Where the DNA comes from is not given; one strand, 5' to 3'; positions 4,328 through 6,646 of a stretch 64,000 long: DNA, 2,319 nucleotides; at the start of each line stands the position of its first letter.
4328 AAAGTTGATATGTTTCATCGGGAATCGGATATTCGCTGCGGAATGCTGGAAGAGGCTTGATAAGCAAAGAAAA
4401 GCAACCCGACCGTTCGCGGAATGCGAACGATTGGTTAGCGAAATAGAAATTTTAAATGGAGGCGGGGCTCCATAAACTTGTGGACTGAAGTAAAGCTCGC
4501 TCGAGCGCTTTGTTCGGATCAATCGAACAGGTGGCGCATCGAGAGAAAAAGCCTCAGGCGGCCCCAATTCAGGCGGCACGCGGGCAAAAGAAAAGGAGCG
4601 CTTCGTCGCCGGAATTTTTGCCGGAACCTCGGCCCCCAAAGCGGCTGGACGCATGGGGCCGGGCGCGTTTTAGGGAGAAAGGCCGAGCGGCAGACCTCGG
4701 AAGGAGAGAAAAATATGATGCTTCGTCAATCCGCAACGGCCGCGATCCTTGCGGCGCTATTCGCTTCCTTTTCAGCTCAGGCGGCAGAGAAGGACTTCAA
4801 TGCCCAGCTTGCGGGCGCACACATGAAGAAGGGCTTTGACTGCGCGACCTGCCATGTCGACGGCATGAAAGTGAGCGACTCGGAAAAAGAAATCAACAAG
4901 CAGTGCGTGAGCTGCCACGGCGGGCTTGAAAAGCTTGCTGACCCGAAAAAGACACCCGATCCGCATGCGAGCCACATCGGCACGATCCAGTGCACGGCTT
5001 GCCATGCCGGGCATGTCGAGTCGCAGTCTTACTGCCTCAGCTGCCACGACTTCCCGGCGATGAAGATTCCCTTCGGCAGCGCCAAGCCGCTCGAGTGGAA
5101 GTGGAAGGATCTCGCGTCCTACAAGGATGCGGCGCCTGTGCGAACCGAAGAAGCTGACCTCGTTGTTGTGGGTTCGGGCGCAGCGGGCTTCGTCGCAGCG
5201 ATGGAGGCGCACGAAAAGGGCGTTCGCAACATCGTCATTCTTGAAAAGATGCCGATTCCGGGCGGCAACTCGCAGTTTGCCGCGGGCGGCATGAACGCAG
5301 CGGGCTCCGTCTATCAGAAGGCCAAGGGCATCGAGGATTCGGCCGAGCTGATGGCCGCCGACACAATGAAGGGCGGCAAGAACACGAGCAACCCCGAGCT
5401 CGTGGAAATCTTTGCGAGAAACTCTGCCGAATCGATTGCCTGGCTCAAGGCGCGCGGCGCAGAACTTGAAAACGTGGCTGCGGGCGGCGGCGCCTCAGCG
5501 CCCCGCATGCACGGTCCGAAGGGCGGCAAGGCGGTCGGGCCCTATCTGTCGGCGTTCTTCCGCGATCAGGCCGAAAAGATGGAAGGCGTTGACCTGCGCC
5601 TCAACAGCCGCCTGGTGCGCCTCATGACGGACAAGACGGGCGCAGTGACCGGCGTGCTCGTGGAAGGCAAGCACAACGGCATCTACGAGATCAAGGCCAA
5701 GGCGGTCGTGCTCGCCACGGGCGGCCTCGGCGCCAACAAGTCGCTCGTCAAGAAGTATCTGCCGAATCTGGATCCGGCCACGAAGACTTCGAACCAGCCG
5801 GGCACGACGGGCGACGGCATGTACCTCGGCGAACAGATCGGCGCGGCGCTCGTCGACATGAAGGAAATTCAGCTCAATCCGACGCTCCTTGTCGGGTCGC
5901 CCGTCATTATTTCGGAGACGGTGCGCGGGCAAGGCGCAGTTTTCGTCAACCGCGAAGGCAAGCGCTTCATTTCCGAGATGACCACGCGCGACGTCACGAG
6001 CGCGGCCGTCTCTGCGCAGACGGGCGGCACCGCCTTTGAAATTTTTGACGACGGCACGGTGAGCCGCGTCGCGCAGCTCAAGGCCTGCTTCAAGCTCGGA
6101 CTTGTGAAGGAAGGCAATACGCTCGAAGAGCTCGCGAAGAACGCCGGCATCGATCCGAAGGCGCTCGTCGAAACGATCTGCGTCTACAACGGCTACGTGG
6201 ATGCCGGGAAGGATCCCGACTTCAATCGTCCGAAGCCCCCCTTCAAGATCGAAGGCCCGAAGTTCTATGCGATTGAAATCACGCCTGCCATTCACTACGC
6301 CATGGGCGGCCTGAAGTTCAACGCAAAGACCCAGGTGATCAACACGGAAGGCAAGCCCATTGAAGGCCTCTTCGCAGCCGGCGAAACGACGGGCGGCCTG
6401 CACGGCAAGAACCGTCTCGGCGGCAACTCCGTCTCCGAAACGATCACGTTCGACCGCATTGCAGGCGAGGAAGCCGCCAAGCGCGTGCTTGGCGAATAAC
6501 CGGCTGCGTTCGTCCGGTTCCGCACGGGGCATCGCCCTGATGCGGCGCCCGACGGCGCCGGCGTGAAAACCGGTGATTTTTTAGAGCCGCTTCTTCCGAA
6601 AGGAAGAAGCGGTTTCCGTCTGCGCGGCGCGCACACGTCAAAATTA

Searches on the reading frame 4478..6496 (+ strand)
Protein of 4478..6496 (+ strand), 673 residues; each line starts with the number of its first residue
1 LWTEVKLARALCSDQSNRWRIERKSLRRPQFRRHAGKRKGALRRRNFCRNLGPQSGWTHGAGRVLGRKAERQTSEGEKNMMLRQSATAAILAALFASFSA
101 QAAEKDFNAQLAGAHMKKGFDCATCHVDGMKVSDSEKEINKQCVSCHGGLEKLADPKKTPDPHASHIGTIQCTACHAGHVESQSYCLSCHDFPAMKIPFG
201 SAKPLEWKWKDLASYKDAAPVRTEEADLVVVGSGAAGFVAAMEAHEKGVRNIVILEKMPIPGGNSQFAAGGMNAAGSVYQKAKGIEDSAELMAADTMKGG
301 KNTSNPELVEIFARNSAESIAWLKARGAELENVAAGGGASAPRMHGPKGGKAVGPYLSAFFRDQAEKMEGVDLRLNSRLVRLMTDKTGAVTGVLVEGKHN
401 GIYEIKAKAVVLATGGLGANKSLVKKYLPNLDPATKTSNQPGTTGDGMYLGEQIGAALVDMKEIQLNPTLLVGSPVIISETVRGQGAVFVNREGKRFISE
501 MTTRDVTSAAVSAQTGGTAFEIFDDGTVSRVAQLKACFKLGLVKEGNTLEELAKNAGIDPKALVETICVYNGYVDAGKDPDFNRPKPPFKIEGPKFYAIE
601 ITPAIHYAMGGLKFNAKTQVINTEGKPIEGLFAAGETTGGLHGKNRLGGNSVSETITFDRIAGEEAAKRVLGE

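Call 42: search_protein_families(library=pfam, proteins=[window:4478-6496:+], max_evalue=0.00001)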
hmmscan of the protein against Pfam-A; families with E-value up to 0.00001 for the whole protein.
window:4478-6496:+ (673 aa): 6 families
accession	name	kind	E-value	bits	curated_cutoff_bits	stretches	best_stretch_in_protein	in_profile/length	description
PF00890.30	FAD_binding_2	-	1.2e-79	268.9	20.4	1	227-652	1-414/414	FAD binding domain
PF14537.11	Cytochrom_c3_2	-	1e-17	64.8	25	1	114-191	1-79/79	Cytochrome c3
PF12831.13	FAD_oxidored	-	2.9e-09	37.2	27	1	227-415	1-145/416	FAD dependent oxidoreductase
PF01266.30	DAO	-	2.9e-08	34.1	27.9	1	227-417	1-205/353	FAD dependent oxidoreductase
PF07992.20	Pyr_redox_2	-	1.6e-07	31.5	26.1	0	227-258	2-34/291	Pyridine nucleotide-disulphide oxidoreductase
PF03486.20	HI0933_like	-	2.1e-06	27.8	50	0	227-418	2-166/244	HI0933-like protein Rossmann domain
